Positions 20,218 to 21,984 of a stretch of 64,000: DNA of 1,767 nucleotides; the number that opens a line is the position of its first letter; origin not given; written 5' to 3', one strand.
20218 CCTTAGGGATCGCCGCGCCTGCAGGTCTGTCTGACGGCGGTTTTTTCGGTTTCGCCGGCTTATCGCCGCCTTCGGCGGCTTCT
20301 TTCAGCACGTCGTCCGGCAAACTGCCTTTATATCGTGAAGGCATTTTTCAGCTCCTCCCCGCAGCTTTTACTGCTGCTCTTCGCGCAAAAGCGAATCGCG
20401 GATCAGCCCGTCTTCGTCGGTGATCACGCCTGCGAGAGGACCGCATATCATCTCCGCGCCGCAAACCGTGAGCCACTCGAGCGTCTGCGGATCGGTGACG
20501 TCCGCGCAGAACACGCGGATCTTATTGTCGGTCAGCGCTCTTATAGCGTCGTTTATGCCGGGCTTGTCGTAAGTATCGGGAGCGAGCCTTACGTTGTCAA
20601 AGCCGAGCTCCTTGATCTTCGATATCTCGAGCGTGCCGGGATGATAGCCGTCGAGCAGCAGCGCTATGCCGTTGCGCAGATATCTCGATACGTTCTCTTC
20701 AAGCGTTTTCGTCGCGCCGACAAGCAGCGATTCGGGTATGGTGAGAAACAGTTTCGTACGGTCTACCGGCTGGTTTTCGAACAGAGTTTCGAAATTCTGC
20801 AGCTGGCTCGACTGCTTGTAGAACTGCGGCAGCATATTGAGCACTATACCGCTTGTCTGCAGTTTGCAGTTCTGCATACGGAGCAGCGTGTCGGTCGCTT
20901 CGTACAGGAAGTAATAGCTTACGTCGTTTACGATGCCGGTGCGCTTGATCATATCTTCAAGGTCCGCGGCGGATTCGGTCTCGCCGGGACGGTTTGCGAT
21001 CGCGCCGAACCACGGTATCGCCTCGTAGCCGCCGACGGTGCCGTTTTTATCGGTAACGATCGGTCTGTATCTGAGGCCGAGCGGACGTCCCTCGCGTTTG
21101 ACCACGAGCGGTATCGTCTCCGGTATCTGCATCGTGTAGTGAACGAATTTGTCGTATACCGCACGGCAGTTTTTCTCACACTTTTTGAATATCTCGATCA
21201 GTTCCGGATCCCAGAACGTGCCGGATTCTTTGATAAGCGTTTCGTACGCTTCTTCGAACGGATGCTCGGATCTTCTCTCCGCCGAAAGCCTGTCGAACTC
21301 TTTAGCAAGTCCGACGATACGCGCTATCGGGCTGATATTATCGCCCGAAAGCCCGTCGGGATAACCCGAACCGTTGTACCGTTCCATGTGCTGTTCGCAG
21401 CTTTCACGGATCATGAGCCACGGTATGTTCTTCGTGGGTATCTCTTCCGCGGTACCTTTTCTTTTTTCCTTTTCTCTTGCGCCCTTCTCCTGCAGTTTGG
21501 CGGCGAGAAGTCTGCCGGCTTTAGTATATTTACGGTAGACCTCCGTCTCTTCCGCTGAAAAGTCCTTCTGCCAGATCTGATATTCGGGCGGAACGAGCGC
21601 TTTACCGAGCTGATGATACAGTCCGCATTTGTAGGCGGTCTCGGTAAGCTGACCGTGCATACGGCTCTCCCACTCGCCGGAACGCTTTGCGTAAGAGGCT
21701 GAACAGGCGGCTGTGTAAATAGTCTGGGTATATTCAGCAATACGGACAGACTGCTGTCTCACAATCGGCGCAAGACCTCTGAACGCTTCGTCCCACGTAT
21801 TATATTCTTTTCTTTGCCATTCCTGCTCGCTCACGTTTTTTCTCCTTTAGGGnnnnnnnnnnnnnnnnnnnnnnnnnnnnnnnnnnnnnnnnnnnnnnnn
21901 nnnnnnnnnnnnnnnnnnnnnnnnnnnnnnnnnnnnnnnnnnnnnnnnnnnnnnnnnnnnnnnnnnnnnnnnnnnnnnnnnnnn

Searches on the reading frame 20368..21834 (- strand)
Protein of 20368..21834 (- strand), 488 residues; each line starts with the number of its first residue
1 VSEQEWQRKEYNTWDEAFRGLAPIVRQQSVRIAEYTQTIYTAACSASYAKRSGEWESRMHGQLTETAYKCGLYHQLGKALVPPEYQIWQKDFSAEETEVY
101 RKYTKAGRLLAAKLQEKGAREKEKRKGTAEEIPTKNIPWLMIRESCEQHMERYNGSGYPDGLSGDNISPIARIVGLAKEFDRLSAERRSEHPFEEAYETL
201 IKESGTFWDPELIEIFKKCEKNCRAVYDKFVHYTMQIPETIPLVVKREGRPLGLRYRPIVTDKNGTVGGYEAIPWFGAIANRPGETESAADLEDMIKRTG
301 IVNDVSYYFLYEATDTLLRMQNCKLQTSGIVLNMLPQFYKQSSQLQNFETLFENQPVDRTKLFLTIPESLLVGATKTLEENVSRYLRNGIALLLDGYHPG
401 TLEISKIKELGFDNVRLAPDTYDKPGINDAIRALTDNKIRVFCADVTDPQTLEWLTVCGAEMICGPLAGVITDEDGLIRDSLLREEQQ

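Call 18: search_protein_families(library=pfam, proteins=[window:20368-21834:-], max_evalue=0.01)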
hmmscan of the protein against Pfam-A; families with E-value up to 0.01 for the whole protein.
window:20368-21834:- (488 aa): 3 families
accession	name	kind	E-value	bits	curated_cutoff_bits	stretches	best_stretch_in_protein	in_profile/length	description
PF13487.12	HD_5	-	4.7e-17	62.7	27.2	1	59-212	34-170/170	HD domain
PF00563.25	EAL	-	8.2e-17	61.8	31.3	1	252-467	13-232/236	EAL domain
PF01966.28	HD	-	0.0089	16.7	22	0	63-182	23-115/116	HD domain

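Call 19: search_protein_families(library=ncbifam, proteins=[window:20368-21834:-], max_evalue=0.01)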
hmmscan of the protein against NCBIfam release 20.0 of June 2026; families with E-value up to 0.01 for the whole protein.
window:20368-21834:- (488 aa): 4 families
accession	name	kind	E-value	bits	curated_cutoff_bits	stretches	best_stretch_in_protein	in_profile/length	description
NF053512.1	nitric_RR_NosR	exception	9.9e-17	61.1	400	1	141-226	273-360/422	response regulator c-di-GMP phosphodiesterase, NosR family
NF008467.0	PRK11359.1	equivalog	1.8e-05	22.9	857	1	252-435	558-738/800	oxygen-sensing cyclic-di-GMP phosphodiesterase DosP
NF052458.1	PhdiestGepA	equivalog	0.0036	15.5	1200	1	256-416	609-768/840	phosphodiesterase GepA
NF045675.1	PhdiestaseDibA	equivalog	0.0079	14.6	980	0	251-415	390-551/623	phosphodiesterase DibA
